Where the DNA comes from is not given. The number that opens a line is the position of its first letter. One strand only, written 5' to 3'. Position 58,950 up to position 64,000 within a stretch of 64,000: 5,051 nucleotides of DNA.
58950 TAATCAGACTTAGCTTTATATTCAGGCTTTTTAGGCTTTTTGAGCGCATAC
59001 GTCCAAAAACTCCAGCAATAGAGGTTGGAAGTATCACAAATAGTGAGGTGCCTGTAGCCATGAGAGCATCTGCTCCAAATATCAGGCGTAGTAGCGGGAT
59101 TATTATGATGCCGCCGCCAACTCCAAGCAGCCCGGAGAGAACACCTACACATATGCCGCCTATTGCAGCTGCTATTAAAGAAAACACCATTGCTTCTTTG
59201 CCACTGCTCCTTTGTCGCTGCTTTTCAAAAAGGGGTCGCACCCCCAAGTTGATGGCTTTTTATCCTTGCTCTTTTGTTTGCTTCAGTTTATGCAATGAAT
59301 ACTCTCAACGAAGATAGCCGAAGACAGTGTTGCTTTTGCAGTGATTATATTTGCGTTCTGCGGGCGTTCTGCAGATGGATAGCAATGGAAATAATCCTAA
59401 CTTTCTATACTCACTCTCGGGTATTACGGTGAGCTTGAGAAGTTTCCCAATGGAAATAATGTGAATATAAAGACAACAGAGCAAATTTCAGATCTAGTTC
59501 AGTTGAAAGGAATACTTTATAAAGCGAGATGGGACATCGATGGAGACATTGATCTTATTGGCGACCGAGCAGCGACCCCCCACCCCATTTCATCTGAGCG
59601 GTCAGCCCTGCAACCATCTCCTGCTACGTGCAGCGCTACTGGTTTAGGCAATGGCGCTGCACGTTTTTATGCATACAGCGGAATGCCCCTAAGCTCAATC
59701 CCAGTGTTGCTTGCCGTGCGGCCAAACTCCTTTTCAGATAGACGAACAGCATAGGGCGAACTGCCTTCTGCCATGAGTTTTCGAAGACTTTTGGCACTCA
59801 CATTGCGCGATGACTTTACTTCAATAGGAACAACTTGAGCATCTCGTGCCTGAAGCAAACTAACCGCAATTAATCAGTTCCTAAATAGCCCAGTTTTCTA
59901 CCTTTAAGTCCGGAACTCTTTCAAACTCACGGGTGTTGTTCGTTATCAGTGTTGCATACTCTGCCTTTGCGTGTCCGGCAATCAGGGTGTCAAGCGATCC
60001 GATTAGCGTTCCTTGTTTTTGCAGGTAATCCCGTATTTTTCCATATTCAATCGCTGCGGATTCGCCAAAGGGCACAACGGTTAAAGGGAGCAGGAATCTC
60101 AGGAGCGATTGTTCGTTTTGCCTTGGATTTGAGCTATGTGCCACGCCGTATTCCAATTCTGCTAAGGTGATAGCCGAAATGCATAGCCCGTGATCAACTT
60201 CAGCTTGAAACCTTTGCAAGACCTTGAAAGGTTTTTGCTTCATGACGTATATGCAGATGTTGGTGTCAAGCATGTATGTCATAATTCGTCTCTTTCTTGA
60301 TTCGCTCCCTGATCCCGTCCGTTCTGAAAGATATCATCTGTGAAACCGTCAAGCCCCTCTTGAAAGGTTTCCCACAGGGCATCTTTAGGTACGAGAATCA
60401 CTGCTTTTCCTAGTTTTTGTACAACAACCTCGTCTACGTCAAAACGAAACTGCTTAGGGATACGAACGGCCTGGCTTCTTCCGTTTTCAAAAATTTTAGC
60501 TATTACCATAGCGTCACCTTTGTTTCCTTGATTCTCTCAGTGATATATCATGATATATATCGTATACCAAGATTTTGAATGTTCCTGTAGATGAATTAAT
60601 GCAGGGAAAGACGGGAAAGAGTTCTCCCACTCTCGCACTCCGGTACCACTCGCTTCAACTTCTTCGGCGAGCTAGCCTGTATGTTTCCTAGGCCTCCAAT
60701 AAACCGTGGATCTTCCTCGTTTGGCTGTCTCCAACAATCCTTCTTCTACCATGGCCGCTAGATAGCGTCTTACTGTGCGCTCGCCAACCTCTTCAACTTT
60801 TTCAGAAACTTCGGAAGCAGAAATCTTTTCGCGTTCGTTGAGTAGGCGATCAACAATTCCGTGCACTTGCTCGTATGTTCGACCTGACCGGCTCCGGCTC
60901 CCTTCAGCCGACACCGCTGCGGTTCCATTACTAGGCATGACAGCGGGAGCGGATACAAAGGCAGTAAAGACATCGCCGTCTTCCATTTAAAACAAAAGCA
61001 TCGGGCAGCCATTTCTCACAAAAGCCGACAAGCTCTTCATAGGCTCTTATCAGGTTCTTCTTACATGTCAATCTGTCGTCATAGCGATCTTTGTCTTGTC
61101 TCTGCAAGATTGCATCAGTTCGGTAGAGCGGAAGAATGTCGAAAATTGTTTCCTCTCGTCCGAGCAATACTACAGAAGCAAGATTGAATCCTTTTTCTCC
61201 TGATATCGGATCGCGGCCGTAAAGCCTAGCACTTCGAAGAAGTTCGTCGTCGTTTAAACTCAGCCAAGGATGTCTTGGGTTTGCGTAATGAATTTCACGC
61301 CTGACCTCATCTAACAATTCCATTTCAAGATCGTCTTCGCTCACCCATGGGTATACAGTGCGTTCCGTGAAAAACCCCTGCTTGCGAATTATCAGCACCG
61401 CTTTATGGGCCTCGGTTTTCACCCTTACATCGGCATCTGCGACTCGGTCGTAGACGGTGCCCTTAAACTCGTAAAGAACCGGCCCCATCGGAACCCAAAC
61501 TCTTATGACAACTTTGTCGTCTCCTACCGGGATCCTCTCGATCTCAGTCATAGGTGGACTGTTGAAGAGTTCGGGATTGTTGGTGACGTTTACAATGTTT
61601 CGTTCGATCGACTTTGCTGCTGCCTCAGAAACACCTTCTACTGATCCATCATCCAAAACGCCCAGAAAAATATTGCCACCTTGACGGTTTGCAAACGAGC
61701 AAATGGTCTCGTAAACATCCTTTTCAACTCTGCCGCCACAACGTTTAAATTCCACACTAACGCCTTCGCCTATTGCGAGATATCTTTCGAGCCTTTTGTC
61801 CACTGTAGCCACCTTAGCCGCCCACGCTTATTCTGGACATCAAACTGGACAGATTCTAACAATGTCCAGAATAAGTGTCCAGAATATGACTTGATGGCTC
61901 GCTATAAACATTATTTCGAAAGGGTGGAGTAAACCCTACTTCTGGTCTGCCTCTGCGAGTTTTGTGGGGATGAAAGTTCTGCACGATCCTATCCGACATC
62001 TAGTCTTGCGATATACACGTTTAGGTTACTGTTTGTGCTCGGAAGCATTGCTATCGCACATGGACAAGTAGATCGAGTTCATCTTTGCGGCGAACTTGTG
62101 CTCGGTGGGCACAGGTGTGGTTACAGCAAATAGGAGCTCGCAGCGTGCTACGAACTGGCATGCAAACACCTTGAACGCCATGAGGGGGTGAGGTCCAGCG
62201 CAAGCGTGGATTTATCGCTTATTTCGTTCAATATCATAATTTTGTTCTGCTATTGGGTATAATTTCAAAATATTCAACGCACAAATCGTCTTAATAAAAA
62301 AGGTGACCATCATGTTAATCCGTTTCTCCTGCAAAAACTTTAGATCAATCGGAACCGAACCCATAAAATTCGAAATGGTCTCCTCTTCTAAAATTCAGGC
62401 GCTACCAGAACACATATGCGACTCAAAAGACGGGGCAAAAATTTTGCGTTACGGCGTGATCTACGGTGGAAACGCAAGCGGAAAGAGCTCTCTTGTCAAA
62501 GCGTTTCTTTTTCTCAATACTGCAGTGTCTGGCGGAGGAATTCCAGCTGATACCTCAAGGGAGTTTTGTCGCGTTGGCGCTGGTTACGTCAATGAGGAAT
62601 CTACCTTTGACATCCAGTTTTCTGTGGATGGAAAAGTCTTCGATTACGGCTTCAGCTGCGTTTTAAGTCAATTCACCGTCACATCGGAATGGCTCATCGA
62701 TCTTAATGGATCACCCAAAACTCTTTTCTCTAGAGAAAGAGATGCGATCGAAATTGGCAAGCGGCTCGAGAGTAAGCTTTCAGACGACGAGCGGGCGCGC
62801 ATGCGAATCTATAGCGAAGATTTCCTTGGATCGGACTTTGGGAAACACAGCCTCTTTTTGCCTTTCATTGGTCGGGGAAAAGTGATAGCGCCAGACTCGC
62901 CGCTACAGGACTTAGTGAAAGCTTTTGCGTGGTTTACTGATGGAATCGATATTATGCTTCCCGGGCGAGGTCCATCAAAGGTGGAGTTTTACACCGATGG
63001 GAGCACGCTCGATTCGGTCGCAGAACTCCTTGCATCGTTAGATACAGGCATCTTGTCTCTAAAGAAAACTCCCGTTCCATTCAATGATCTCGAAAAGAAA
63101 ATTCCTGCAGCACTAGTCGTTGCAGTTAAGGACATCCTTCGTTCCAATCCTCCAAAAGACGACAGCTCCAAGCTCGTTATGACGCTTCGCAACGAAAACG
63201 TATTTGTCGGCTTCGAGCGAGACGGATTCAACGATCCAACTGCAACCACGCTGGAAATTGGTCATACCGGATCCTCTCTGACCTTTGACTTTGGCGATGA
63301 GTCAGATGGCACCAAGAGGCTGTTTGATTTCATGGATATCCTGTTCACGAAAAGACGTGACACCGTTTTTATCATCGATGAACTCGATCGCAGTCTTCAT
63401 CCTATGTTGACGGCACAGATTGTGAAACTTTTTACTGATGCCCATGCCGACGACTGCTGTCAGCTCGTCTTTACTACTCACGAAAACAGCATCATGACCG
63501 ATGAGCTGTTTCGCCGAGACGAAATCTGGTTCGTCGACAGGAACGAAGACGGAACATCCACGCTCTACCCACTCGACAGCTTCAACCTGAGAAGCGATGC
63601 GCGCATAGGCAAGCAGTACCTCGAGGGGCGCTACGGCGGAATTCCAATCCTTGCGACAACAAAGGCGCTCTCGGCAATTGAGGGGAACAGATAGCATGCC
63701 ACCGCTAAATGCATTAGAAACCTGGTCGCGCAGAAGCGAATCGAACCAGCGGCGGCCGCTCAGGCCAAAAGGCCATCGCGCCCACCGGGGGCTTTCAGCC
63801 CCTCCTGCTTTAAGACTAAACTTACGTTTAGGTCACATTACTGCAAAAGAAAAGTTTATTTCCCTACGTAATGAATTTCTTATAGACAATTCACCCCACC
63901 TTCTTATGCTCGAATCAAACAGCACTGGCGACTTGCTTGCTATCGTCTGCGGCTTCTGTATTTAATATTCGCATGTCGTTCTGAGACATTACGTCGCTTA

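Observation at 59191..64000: Decayed accessory/defence islet at the window end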

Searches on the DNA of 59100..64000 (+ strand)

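Call 7: search_rna_families(source=window, start=59100, end=64000, threshold=evalue, max_evalue=5, show_alignments=3)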
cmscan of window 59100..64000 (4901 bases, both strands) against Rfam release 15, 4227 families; matches with E-value up to 5: 2.
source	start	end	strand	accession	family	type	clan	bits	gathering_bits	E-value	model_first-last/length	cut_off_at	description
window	59388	59466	-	RF01693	Bacteroidales-1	Gene; sRNA;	-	22.3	60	1.2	1-179/179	no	Bacteroidales-1 6S-Bacteroidales RNA suggested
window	62756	62850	+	RF02207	WT1-AS_5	Gene; lncRNA;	-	14.7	80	4.7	1-79/79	no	WT1 antisense RNA conserved region 5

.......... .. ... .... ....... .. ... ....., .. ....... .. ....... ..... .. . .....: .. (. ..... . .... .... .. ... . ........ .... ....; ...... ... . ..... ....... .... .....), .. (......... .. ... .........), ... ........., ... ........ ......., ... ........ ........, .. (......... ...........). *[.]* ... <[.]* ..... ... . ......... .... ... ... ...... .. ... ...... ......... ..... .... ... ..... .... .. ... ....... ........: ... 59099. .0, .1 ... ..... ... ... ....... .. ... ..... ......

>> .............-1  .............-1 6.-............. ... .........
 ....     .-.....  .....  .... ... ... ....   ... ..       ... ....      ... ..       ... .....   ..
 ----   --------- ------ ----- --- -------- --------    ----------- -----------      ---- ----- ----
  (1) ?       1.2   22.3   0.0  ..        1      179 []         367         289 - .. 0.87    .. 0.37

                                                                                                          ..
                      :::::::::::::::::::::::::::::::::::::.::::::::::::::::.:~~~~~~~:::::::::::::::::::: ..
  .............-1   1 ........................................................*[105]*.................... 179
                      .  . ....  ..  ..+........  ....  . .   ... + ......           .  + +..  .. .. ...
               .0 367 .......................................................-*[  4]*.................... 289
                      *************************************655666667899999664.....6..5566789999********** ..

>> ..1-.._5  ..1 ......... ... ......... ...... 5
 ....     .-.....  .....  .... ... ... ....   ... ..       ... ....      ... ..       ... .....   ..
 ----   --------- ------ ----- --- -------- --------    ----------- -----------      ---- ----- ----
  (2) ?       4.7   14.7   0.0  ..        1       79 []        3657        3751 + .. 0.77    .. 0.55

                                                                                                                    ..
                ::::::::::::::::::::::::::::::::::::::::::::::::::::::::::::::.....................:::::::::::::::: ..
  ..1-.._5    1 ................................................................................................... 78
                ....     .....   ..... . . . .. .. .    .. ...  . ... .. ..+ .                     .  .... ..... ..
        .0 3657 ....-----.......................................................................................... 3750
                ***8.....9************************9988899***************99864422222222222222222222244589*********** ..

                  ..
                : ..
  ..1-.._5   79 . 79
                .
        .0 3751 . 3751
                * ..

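Call 59: search_dna_similar(query=window:59191-64000:+, collection=plasmids, mode=distant, max_rows=10)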
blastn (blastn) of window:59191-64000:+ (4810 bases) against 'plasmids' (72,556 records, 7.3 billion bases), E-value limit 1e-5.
Records with a match: 2; places in all: 2; records where one place covers at least 80% of the query: 0.
Best place of each record, by identity: 60-80% 2.
By first word of the organism name: Flavonifractor 1; Treponema 1.
By predicted mobility (MOB-suite, as given by PLSDB): non-mobilizable 2.
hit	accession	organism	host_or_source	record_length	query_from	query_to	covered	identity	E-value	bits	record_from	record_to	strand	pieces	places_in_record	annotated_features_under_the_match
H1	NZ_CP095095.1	Flavonifractor plautii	Homo sapiens,isolate,feces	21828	698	1329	13%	66.1%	7e-36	161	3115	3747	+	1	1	type II toxin-antitoxin system VapC family toxin | vapB: type II toxin-antitoxin system VapB family antitoxin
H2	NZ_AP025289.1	Treponema saccharophilum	-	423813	4283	4361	2%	77.2%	5e-6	63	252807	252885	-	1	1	AAA family ATPase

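Call 60: search_dna_similar(query=window:59191-64000:+, collection=phages, mode=distant, max_rows=10)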
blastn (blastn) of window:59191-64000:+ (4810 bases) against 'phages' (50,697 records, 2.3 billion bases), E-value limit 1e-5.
No match.

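Call 71: build_rna_model(alignment_id=A4)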
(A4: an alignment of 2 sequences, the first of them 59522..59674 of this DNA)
Model R1 built from alignment A4 (2 sequences, 158 columns); structure: RNAalifold consensus.
model positions 158; base pairs 30; branch points 2; effective number of sequences 1.3; information 0.59 bits per position. Calibrated on 0.2 Mb of random sequence (short: E-values are rough).
structure used (alignment columns):
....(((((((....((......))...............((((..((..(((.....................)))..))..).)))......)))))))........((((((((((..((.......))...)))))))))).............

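Call 72: search_with_rna_model(model_id=R1, sources=[window, L003, L005, L007, L008, L009, L010, L011, L012, L013, L014, L015, L016, L017, L018, L019, L020, L021, L022, L023, L024, L025, L026, L027, L028, L029, L030, L031, L032, L033, L034, L035, L036, L037, L038, L039, L040, L041, L042, L043, L044, L045, L046, L047, L048, L049, L050, L051, L052, L053, L054, L055, L056, L057, L058, L059, L060, L061, L062, L063, L064, L065, L066, L067, L068, L069, L070, L071, L072, L073, L074, L075, L076, L077, L078, L079, L080, L081, L082, L083, L084, L085, L086, L087, L089, L092], max_evalue=1, show_alignments=4)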
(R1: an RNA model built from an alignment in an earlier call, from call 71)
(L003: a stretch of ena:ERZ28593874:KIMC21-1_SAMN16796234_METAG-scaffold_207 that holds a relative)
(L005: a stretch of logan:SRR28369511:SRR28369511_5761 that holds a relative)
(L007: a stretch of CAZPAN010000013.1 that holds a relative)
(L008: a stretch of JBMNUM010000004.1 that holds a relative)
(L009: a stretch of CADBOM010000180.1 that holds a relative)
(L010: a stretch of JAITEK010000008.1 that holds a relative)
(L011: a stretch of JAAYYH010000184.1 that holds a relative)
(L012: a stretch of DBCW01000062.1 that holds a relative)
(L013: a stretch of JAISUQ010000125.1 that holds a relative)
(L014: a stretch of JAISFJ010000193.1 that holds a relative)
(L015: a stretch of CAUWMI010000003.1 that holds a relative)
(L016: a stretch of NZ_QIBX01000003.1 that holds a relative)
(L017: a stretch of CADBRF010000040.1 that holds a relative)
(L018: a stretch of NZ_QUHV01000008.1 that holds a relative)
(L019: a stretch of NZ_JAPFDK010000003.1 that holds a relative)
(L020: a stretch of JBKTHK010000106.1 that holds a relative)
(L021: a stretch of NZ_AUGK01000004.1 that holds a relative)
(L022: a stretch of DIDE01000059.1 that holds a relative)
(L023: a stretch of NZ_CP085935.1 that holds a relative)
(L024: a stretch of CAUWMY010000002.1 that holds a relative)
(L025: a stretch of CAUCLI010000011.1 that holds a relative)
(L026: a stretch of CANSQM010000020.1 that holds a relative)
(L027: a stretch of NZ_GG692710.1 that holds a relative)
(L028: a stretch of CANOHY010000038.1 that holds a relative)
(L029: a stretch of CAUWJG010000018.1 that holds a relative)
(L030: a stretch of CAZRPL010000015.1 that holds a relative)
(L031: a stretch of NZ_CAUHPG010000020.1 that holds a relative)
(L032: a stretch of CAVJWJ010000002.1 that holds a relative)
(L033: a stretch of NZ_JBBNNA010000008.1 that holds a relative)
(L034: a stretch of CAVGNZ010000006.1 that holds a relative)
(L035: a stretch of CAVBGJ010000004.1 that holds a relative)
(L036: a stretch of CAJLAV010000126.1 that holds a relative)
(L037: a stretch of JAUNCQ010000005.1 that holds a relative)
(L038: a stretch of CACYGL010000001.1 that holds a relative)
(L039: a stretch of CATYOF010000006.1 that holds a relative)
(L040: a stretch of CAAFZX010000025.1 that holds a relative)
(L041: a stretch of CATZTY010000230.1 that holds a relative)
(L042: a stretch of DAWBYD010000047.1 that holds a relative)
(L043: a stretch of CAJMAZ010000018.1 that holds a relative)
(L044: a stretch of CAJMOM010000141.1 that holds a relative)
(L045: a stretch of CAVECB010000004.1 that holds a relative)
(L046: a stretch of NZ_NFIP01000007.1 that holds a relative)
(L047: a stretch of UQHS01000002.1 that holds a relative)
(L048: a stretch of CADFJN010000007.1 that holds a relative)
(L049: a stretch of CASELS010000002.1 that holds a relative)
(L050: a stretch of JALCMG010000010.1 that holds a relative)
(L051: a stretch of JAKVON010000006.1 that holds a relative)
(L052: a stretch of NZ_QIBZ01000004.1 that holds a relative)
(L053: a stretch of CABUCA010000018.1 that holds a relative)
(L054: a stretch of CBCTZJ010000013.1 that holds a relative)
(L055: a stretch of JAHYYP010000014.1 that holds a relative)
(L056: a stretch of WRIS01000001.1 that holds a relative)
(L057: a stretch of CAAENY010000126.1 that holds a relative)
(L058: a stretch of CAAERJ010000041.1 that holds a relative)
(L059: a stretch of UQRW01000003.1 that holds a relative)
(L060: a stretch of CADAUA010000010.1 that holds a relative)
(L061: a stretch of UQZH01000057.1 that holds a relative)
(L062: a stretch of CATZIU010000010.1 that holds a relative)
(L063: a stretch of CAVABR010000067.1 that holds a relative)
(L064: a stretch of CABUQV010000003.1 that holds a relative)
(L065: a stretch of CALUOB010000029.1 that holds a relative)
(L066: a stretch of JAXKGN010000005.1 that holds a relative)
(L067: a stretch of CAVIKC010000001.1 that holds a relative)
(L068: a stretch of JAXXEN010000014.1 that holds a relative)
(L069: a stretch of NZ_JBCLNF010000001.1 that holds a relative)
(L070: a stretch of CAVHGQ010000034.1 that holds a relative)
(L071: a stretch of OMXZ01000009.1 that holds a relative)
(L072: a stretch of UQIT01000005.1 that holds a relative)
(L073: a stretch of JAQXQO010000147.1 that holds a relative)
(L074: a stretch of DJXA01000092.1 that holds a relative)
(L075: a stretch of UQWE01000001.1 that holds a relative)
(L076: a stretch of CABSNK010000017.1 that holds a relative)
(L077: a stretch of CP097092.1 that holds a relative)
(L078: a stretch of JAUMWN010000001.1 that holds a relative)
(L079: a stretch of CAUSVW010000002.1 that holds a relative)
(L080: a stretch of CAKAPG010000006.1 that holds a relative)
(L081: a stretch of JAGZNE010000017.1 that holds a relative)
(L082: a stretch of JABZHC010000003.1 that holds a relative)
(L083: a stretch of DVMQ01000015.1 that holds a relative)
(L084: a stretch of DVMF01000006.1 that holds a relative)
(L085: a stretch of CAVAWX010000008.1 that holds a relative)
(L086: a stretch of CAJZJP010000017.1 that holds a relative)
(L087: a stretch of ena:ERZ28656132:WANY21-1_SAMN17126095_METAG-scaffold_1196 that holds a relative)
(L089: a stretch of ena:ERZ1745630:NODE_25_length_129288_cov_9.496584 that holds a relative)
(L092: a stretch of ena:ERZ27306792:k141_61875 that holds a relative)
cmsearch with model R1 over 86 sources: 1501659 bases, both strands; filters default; matches with E-value up to 1: 4.
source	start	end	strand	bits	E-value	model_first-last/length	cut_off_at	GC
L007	14512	14668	+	175.2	1.5e-39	1-158/158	no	0.55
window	59522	59674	+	167.9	8.6e-38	1-158/158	no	0.55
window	59628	59669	-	20.5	0.036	103-145/158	no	0.52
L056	13340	13409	-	19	0.084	1-158/158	no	0.56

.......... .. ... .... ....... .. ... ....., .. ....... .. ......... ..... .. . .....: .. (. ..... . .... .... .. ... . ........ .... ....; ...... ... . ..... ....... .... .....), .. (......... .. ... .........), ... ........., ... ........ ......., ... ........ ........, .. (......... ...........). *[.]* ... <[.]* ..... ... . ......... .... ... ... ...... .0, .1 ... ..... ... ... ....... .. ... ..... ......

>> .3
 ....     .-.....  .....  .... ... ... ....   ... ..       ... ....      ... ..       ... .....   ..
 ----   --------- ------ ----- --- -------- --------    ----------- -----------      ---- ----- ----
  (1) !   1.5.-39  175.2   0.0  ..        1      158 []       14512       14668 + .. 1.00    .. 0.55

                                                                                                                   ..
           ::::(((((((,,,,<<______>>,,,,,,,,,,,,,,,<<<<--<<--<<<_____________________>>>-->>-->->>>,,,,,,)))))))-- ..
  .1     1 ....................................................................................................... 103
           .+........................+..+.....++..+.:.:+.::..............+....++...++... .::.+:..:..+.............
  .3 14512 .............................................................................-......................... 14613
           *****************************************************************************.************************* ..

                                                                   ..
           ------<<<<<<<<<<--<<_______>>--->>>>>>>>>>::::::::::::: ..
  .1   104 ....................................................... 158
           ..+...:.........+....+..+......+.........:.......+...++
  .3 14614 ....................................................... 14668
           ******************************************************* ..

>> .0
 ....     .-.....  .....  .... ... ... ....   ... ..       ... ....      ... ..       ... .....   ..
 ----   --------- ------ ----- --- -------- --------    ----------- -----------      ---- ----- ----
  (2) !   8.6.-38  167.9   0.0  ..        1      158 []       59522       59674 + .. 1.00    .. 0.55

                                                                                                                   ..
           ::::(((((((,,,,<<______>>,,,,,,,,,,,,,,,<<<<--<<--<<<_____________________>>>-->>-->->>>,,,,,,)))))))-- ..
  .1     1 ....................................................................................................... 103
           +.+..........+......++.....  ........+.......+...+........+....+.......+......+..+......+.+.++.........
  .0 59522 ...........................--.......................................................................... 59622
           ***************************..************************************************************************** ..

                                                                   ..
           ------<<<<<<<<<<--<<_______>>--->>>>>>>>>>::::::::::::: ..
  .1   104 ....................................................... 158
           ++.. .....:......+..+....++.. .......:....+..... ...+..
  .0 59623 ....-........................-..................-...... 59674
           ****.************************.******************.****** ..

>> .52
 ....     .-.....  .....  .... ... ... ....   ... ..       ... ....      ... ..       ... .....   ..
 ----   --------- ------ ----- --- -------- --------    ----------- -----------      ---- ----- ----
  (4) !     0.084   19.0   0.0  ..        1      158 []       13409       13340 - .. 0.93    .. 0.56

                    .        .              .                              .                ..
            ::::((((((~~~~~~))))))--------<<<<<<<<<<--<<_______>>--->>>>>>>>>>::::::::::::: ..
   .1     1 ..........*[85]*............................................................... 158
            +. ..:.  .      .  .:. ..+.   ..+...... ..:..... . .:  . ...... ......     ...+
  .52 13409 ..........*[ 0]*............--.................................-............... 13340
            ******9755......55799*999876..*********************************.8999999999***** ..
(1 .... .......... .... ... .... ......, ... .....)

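Call 75: search_with_rna_model(model_id=R1, sources=[L093, L094, L095, L096], max_evalue=10, show_alignments=4)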
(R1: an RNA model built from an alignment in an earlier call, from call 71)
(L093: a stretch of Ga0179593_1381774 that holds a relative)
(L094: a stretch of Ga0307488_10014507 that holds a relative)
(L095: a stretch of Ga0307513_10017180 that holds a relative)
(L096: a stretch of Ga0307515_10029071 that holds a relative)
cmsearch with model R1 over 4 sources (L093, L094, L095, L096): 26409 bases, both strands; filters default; matches with E-value up to 10: 2.
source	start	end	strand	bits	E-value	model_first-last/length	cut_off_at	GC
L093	810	836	-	12.4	0.059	51-78/158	no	0.56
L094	5999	6019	-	9.8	0.25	54-74/158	no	0.62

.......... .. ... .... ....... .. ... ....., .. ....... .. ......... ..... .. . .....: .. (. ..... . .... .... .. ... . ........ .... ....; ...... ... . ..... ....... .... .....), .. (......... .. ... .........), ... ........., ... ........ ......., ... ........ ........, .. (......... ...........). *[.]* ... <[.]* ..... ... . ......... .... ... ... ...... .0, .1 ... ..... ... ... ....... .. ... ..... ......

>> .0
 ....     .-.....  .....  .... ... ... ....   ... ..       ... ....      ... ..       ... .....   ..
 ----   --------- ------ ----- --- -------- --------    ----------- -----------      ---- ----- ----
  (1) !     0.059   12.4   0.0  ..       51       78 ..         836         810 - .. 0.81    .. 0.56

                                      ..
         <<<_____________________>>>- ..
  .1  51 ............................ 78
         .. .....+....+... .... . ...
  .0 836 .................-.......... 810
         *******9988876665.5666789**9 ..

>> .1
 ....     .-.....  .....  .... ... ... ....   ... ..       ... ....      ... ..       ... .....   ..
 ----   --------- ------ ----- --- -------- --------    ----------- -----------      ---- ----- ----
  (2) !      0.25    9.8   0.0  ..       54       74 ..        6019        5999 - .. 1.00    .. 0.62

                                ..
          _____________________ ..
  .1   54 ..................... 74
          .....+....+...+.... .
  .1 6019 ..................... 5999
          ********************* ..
